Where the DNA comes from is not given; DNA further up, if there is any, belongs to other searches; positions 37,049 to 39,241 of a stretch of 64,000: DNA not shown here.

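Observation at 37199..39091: Mini-Mfd: a 630-aa transcription-repair coupling factor without the UvrA-recruiting N-terminal module or the D7 domain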

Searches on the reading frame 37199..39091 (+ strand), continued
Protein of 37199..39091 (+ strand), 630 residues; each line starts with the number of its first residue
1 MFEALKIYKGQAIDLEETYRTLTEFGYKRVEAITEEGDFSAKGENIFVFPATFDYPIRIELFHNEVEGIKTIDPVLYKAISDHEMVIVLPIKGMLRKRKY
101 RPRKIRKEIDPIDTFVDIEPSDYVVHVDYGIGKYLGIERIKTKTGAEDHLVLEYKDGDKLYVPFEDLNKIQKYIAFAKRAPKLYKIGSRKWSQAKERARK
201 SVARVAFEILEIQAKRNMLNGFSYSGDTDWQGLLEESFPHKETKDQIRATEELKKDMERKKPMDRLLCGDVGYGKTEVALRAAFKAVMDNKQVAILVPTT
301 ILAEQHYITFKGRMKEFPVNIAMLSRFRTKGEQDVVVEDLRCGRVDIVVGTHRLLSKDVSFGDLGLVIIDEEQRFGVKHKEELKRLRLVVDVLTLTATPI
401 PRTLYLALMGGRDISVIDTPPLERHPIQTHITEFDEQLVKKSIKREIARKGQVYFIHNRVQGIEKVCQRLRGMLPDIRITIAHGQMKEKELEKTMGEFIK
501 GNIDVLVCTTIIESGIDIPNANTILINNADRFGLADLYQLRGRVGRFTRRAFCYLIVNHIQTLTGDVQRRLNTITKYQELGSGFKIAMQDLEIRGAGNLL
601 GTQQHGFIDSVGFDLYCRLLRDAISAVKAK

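Call 8: find_homologous_proteins(query=window:37199-39091:+, max_evalue=1e-50)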
Query window:37199-39091:+ (630 aa): 8000 proteins with E <= 1e-50 among 8000 candidates; the best 120 are listed.
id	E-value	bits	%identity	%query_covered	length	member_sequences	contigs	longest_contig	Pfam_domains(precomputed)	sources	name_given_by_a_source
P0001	0.0e+0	1322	93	100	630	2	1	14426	PF02559.23,PF00270.36,PF17757.7,PF00271.38,PF04851.22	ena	-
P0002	0.0e+0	1280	90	100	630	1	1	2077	PF02559.23,PF00270.36,PF17757.7,PF00271.38,PF04851.22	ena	-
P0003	0.0e+0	1142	79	100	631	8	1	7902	PF02559.23,PF00270.36,PF17757.7,PF00271.38,PF04851.22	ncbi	-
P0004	0.0e+0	1141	79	100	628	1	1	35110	PF02559.23,PF00270.36,PF14814.12,PF17757.7,PF00271.38,PF22590.3,PF04851.22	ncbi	ncbi:MAG: transcription-repair coupling factor [Candidatus Omnitrophota bacterium]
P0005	0.0e+0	1140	79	99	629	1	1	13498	PF02559.23,PF00270.36,PF17757.7,PF00271.38,PF04851.22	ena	-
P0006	0.0e+0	1132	79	100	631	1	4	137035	PF02559.23,PF00270.36,PF17757.7,PF00271.38,PF04851.22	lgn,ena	-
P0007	0.0e+0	1130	78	100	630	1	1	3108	PF02559.23,PF00270.36,PF17757.7,PF00271.38,PF04851.22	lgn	-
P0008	0.0e+0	1123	77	100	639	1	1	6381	PF02559.23,PF00270.36,PF17757.7,PF00271.38,PF04851.22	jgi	jgi:transcription-repair coupling factor (superfamily II helicase)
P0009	0.0e+0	1121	76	100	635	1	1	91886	PF02559.23,PF00270.36,PF17757.7,PF00271.38,PF04851.22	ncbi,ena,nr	ncbi:MAG: transcription-repair coupling factor [Omnitrophica bacterium]|nr:transcription-repair coup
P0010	0.0e+0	1117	77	100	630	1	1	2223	PF02559.23,PF00270.36,PF17757.7,PF00271.38,PF04851.22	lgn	-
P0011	0.0e+0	1116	76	100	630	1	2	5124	PF02559.23,PF00270.36,PF17757.7,PF00271.38,PF04851.22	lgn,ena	-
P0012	0.0e+0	1114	75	100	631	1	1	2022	PF02559.23,PF00270.36,PF17757.7,PF00271.38,PF04851.22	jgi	-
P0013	0.0e+0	1113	77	100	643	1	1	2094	PF02559.23,PF00270.36,PF17757.7,PF00271.38,PF04851.22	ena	-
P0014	0.0e+0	1111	76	100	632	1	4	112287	PF02559.23,PF00270.36,PF17757.7,PF00271.38,PF04851.22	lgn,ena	-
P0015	0.0e+0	1107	77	100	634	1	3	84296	PF02559.23,PF00270.36,PF17757.7,PF00271.38,PF04851.22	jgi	jgi:transcription-repair coupling factor (superfamily II helicase)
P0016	0.0e+0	1107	76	100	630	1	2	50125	PF02559.23,PF00270.36,PF14814.12,PF17757.7,PF00271.38,PF22590.3,PF04851.22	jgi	-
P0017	0.0e+0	1106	76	100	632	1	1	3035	PF02559.23,PF00270.36,PF17757.7,PF00271.38,PF04851.22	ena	-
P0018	0.0e+0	1105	77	100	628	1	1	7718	PF02559.23,PF00270.36,PF17757.7,PF00271.38,PF04851.22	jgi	-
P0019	0.0e+0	1099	77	100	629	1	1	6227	PF02559.23,PF00270.36,PF00176.30,PF14814.12,PF17757.7,PF00271.38,PF22590.3,PF04851.22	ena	-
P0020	0.0e+0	1092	75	100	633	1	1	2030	PF02559.23,PF00270.36,PF17757.7,PF00271.38,PF04851.22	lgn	-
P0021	0.0e+0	1091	74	99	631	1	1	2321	PF02559.23,PF00270.36,PF17757.7,PF00271.38,PF04851.22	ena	-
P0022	0.0e+0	1083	74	100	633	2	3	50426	PF02559.23,PF00270.36,PF14814.12,PF17757.7,PF00271.38,PF04851.22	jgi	-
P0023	0.0e+0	1081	75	100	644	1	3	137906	PF02559.23,PF00270.36,PF17757.7,PF00271.38,PF04851.22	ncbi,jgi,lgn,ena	-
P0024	0.0e+0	1081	75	100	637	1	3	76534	PF02559.23,PF00270.36,PF17757.7,PF00271.38,PF04851.22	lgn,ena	-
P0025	0.0e+0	1079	74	100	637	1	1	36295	PF02559.23,PF00270.36,PF14814.12,PF17757.7,PF00271.38,PF22590.3,PF04851.22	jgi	-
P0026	0.0e+0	1078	74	100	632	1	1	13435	PF02559.23,PF00270.36,PF14814.12,PF17757.7,PF00271.38,PF22590.3,PF04851.22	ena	-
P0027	0.0e+0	1077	75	100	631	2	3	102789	PF02559.23,PF00270.36,PF17757.7,PF00271.38,PF04851.22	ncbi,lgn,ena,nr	ncbi:MAG: transcription-repair coupling factor [Candidatus Omnitrophica bacterium]|nr:transcription-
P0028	0.0e+0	1073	74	100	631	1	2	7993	PF02559.23,PF00270.36,PF14814.12,PF17757.7,PF00271.38,PF04851.22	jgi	-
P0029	0.0e+0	1071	74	100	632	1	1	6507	PF02559.23,PF00270.36,PF14814.12,PF17757.7,PF00271.38,PF04851.22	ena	-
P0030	0.0e+0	1064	74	100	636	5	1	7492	PF02559.23,PF00270.36,PF17757.7,PF00271.38,PF22590.3,PF04851.22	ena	-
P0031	0.0e+0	1061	73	100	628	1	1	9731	PF02559.23,PF00270.36,PF14814.12,PF17757.7,PF00271.38,PF04851.22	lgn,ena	-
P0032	0.0e+0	1056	73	100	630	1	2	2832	PF02559.23,PF00270.36,PF17757.7,PF00271.38,PF04851.22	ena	-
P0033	0.0e+0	1048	73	100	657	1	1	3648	PF02559.23,PF00270.36,PF14814.12,PF17757.7,PF00271.38,PF04851.22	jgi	jgi:transcription-repair coupling factor (superfamily II helicase)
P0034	0.0e+0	1048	72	100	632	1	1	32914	PF02559.23,PF00270.36,PF14814.12,PF17757.7,PF00271.38,PF04851.22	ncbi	ncbi:MAG: transcription-repair coupling factor [Candidatus Omnitrophota bacterium]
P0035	0.0e+0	1042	72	100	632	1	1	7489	PF02559.23,PF00270.36,PF14814.12,PF17757.7,PF00271.38,PF04851.22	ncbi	-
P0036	0.0e+0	1032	71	100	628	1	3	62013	PF02559.23,PF00270.36,PF14814.12,PF17757.7,PF00271.38,PF04851.22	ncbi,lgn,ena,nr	ncbi:MAG: transcription-repair coupling factor [Candidatus Omnitrophica bacterium]|nr:transcription-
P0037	3.1e-282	956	66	100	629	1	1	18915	PF02559.23,PF00270.36,PF17757.7,PF00271.38,PF04851.22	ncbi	-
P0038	1.3e-281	954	76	86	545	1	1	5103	PF02559.23,PF00270.36,PF00271.38,PF04851.22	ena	-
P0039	3.3e-278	942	65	100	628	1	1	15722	PF02559.23,PF00270.36,PF17757.7,PF00271.38,PF04851.22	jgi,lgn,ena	-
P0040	4.9e-278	942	65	100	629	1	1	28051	PF02559.23,PF00270.36,PF17757.7,PF00271.38,PF22590.3,PF04851.22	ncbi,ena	-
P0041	2.7e-277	939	72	91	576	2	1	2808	PF02559.23,PF00270.36,PF17757.7,PF00271.38,PF22590.3,PF04851.22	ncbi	-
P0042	5.7e-276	935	65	100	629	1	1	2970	PF02559.23,PF00270.36,PF17757.7,PF00271.38,PF04851.22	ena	-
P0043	8.4e-275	931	65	100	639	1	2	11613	PF02559.23,PF00270.36,PF14814.12,PF17757.7,PF00271.38,PF22590.3,PF04851.22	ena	-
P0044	1.6e-272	924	63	100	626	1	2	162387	PF02559.23,PF00270.36,PF17757.7,PF00271.38,PF22590.3,PF04851.22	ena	-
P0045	2.0e-272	923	64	100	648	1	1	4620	PF02559.23,PF00270.36,PF14814.12,PF17757.7,PF00271.38,PF04851.22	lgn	-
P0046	4.6e-271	919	64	100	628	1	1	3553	PF02559.23,PF00270.36,PF14814.12,PF17757.7,PF00271.38,PF04851.22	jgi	-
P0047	5.4e-271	919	62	100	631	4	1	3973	PF02559.23,PF00270.36,PF17757.7,PF00271.38,PF04851.22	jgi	-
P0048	9.6e-271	918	63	100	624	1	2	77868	PF02559.23,PF00270.36,PF14814.12,PF17757.7,PF00271.38,PF04851.22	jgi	-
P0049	1.6e-270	917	64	100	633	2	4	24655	PF02559.23,PF00270.36,PF17757.7,PF00271.38,PF04851.22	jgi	-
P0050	1.7e-270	917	63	100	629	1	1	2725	PF02559.23,PF00270.36,PF17757.7,PF00271.38,PF04851.22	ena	-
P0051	1.2e-269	914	62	100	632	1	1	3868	PF02559.23,PF00270.36,PF17757.7,PF00271.38,PF04851.22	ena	-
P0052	2.9e-269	913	62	100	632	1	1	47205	PF02559.23,PF00270.36,PF17757.7,PF00271.38,PF04851.22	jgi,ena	-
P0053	5.4e-269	912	63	100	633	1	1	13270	PF02559.23,PF00270.36,PF17757.7,PF00271.38,PF04851.22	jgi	-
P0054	1.2e-268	911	63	100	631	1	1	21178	PF02559.23,PF00270.36,PF17757.7,PF00271.38,PF04851.22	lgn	-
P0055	3.2e-268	909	63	100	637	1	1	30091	PF02559.23,PF00270.36,PF17757.7,PF00271.38,PF04851.22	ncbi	-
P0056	4.2e-268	909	63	100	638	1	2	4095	PF02559.23,PF00270.36,PF17757.7,PF00271.38,PF04851.22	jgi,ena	-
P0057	1.1e-267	908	64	100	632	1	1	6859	PF02559.23,PF00270.36,PF17757.7,PF00271.38,PF04851.22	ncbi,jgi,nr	ncbi:MAG: transcription-repair coupling factor [Candidatus Omnitrophica bacterium]|nr:transcription-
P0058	1.6e-267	907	62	100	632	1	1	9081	PF02559.23,PF00270.36,PF17757.7,PF00271.38,PF04851.22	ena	-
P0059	3.2e-267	906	62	100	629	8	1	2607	PF02559.23,PF00270.36,PF17757.7,PF00271.38,PF04851.22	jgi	jgi:transcription-repair coupling factor (superfamily II helicase)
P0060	7.5e-267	905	62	100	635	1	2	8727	PF02559.23,PF00270.36,PF17757.7,PF00271.38,PF04851.22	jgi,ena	-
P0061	7.5e-267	905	62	100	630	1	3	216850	PF02559.23,PF00270.36,PF17757.7,PF00271.38,PF04851.22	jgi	jgi:transcription-repair coupling factor (superfamily II helicase)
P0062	1.8e-266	904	63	99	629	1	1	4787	PF02559.23,PF00270.36,PF14814.12,PF17757.7,PF00271.38,PF04851.22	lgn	-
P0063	2.2e-266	903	61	100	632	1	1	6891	PF02559.23,PF00270.36,PF17757.7,PF00271.38,PF04851.22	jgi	jgi:transcription-repair coupling factor (superfamily II helicase)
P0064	4.6e-266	902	62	100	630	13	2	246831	PF02559.23,PF00270.36,PF17757.7,PF00271.38,PF04851.22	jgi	jgi:transcription-repair coupling factor (superfamily II helicase)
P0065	5.2e-266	902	63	100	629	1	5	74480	PF02559.23,PF00270.36,PF17757.7,PF00271.38,PF04851.22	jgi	-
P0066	1.5e-265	901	63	99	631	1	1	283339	PF02559.23,PF00270.36,PF17757.7,PF00271.38,PF04851.22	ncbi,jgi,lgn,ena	ncbi:MAG: transcription-repair coupling factor [Candidatus Omnitrophota bacterium]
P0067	1.6e-265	900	63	100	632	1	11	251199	PF02559.23,PF00270.36,PF17757.7,PF00271.38,PF04851.22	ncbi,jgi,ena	-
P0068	3.5e-265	899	62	100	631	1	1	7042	PF02559.23,PF00270.36,PF17757.7,PF00271.38,PF04851.22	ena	-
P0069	5.8e-265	899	63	100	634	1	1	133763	PF02559.23,PF00270.36,PF17757.7,PF00271.38,PF04851.22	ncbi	-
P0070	6.1e-265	899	63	100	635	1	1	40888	PF02559.23,PF00270.36,PF17757.7,PF00271.38,PF04851.22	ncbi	ncbi:MAG: transcription-repair coupling factor [Candidatus Omnitrophota bacterium]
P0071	7.7e-265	898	61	100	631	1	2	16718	PF02559.23,PF00270.36,PF17757.7,PF00271.38,PF04851.22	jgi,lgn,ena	-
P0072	8.3e-265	898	62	100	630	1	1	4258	PF02559.23,PF00270.36,PF17757.7,PF00271.38,PF04851.22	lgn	-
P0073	9.0e-265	898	62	100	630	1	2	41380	PF02559.23,PF00270.36,PF17757.7,PF00271.38,PF04851.22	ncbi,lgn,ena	-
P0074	9.6e-265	898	63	100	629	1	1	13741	PF02559.23,PF00270.36,PF17757.7,PF00271.38,PF04851.22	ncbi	-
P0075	1.4e-264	897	61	100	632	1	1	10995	PF02559.23,PF00270.36,PF17757.7,PF00271.38,PF04851.22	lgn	-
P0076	1.5e-264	897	61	100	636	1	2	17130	PF02559.23,PF00270.36,PF17757.7,PF00271.38,PF04851.22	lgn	-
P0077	1.7e-264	897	62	100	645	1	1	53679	PF02559.23,PF00270.36,PF17757.7,PF00271.38,PF04851.22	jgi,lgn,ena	-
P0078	2.4e-264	897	61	100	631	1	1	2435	PF02559.23,PF00270.36,PF14814.12,PF17757.7,PF00271.38,PF04851.22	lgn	-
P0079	4.4e-264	896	62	100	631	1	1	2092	PF02559.23,PF00270.36,PF17757.7,PF00271.38,PF04851.22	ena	-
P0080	5.6e-264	895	62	100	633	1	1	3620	PF02559.23,PF00270.36,PF17757.7,PF00271.38,PF04851.22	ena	-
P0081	7.0e-264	895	62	100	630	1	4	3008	PF02559.23,PF00270.36,PF17757.7,PF00271.38,PF04851.22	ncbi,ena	-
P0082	7.5e-264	895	62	100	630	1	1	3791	PF02559.23,PF00270.36,PF17757.7,PF00271.38,PF04851.22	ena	-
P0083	7.8e-264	895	62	100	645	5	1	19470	PF02559.23,PF00270.36,PF17757.7,PF00271.38,PF04851.22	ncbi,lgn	-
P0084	9.2e-264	895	61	100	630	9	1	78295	PF02559.23,PF00270.36,PF17757.7,PF00271.38,PF04851.22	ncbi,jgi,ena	-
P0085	1.3e-263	894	61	100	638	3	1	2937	PF02559.23,PF00270.36,PF17757.7,PF00271.38,PF04851.22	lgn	-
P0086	1.4e-263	894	62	100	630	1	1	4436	PF02559.23,PF00270.36,PF17757.7,PF00271.38,PF04851.22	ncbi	-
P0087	1.9e-263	894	61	100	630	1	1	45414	PF02559.23,PF00270.36,PF17757.7,PF00271.38,PF04851.22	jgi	-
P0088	2.0e-263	894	62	100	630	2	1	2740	PF02559.23,PF00270.36,PF17757.7,PF00271.38,PF04851.22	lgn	-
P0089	2.2e-263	893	62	100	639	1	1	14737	PF02559.23,PF00270.36,PF17757.7,PF00271.38,PF04851.22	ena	-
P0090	2.3e-263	893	62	100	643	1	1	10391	PF02559.23,PF00270.36,PF17757.7,PF00271.38,PF04851.22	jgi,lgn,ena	-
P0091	2.5e-263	893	62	100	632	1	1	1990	PF02559.23,PF00270.36,PF17757.7,PF00271.38,PF22590.3,PF04851.22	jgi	jgi:transcription-repair coupling factor (superfamily II helicase)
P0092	2.9e-263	893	61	100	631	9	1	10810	PF02559.23,PF00270.36,PF17757.7,PF00271.38,PF04851.22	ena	-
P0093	3.0e-263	893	60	100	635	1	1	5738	PF02559.23,PF00270.36,PF17757.7,PF00271.38,PF04851.22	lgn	-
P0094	3.4e-263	893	61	100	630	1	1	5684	PF02559.23,PF00270.36,PF17757.7,PF00271.38,PF04851.22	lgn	-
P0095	3.5e-263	893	62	100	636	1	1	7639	PF02559.23,PF00270.36,PF17757.7,PF00271.38,PF04851.22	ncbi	-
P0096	3.5e-263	893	61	100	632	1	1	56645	PF02559.23,PF00270.36,PF17757.7,PF00271.38,PF04851.22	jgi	-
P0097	3.7e-263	893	61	100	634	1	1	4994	PF02559.23,PF00270.36,PF17757.7,PF00271.38,PF04851.22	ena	-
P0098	4.0e-263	893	61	100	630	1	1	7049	PF02559.23,PF00270.36,PF17757.7,PF00271.38,PF04851.22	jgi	jgi:transcription-repair coupling factor (superfamily II helicase)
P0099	4.5e-263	892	63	100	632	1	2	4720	PF02559.23,PF00270.36,PF17757.7,PF00271.38,PF04851.22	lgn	-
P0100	5.3e-263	892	62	100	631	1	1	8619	PF02559.23,PF00270.36,PF17757.7,PF00271.38,PF04851.22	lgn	-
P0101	5.8e-263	892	62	100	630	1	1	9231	PF02559.23,PF00270.36,PF17757.7,PF00271.38,PF04851.22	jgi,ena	-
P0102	7.6e-263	892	61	100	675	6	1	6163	PF02559.23,PF00270.36,PF17757.7,PF00271.38,PF04851.22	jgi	-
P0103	8.3e-263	891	61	100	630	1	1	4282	PF02559.23,PF00270.36,PF17757.7,PF00271.38,PF04851.22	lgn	-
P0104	8.3e-263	891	60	100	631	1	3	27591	PF02559.23,PF00270.36,PF17757.7,PF00271.38,PF04851.22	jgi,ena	-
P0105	1.0e-262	891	61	100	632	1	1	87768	PF02559.23,PF00270.36,PF17757.7,PF00271.38,PF04851.22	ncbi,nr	ncbi:MAG: transcription-repair coupling factor [Candidatus Omnitrophica bacterium]|nr:transcription-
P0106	1.7e-262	890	61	100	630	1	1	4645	PF02559.23,PF00270.36,PF17757.7,PF00271.38,PF04851.22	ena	-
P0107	2.0e-262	890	61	100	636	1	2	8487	PF02559.23,PF00270.36,PF17757.7,PF00271.38,PF04851.22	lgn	-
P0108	2.1e-262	890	62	100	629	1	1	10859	PF02559.23,PF00270.36,PF17757.7,PF00271.38,PF22590.3,PF04851.22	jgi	-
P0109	2.3e-262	890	61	100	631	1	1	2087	PF02559.23,PF00270.36,PF17757.7,PF00271.38,PF04851.22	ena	-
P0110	2.4e-262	890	61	100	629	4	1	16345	PF02559.23,PF00270.36,PF17757.7,PF00271.38,PF04851.22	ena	-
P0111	2.6e-262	890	62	100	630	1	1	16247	PF02559.23,PF00270.36,PF17757.7,PF00271.38,PF04851.22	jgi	jgi:transcription-repair coupling factor (mfd)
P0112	2.7e-262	890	60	100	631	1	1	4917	PF02559.23,PF00270.36,PF17757.7,PF00271.38,PF04851.22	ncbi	-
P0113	3.2e-262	890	61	100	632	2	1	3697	PF02559.23,PF00270.36,PF17757.7,PF00271.38,PF04851.22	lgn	-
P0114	3.3e-262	890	62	100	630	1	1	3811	PF02559.23,PF00270.36,PF17757.7,PF00271.38,PF04851.22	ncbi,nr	ncbi:MAG: transcription-repair coupling factor [Candidatus Omnitrophota bacterium]|nr:transcription-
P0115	3.3e-262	889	61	100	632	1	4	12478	PF02559.23,PF00270.36,PF17757.7,PF00271.38,PF04851.22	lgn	-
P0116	3.9e-262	889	62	100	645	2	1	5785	PF02559.23,PF00270.36,PF17757.7,PF00271.38,PF04851.22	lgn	-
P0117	4.3e-262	889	61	100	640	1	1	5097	PF02559.23,PF00270.36,PF17757.7,PF00271.38,PF04851.22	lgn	-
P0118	4.5e-262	889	61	100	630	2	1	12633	PF02559.23,PF00270.36,PF17757.7,PF00271.38,PF04851.22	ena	-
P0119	4.8e-262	889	60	100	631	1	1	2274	PF02559.23,PF00270.36,PF14814.12,PF17757.7,PF00271.38,PF04851.22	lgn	-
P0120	5.0e-262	889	62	100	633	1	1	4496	PF02559.23,PF00270.36,PF17757.7,PF00271.38,PF04851.22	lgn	-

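Call 22: search_protein_representatives(protein=window:37199-39091:+)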
Query: 630 residues. Proteins with E-value up to 0.001 (for the whole library): 38107; up to 1e-10: 24010; up to 1e-30: 12112. The best 150 are listed.
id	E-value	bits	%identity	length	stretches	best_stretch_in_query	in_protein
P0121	1.3e-222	757.1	55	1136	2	95-628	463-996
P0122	2.8e-220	749.3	56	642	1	1-630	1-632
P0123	8.0e-219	744.5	54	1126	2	96-628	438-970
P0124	1.7e-215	733.5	54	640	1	5-625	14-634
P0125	1.3e-211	720.8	53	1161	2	90-628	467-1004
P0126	9.1e-210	714.6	49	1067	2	83-628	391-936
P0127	3.6e-209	712.6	53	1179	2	103-629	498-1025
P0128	4.1e-207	705.8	51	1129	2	65-627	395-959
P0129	5.6e-206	702.1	51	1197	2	92-629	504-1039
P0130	6.7e-206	701.8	53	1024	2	97-625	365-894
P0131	7.8e-206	701.6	51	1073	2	96-630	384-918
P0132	8.8e-206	701.4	51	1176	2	97-628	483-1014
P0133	1.2e-205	701.0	52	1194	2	99-629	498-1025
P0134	2.2e-205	700.2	51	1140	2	97-629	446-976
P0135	3.7e-205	699.4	52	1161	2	95-628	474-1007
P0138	8.3e-203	691.6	52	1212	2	95-629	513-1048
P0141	1.2e-201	687.8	52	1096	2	88-628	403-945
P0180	3.5e-198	676.4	49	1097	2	86-629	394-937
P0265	4.2e-193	659.6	55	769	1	96-627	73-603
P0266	4.8e-193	659.4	51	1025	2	99-627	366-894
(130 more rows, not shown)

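Call 23: list_cluster_members(proteins=[P0121, P0122, P0123, P0124, P0125, P0126, P0265])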
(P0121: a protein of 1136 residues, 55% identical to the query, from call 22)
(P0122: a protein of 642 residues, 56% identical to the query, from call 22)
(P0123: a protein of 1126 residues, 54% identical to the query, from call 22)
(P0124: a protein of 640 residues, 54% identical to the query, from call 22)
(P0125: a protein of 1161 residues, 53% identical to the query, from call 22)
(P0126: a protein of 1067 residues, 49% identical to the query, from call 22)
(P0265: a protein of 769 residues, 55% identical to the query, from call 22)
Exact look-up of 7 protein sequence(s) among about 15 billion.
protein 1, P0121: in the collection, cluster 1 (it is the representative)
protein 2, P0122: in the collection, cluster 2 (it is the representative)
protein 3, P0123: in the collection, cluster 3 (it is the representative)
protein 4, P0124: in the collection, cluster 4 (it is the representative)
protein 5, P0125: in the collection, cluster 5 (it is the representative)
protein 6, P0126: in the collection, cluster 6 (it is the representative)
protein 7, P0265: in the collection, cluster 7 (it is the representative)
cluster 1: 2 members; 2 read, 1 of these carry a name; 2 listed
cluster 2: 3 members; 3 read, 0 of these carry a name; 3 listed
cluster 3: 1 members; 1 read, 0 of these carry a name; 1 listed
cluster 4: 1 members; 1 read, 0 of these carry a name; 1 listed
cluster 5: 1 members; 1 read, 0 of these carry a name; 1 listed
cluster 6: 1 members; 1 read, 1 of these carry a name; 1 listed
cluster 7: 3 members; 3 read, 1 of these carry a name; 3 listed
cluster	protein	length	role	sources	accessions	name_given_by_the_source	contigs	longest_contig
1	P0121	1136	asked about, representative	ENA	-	-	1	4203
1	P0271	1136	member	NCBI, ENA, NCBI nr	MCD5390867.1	transcription-repair coupling factor [candidate division NPL-UPA2 bacterium]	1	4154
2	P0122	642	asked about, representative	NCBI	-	-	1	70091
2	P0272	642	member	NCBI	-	-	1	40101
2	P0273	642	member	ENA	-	-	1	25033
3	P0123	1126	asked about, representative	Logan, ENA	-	-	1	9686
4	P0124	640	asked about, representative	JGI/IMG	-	-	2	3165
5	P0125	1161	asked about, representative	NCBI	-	-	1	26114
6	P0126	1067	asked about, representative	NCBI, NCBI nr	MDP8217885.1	MAG: transcription-repair coupling factor [Candidatus Theseobacter exili] | transcription-repair coupling factor [Candidatus Theseobacter exili]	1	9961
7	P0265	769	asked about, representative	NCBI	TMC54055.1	MAG: transcription-repair coupling factor, partial [Chloroflexi bacterium]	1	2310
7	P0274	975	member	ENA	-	-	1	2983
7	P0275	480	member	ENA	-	-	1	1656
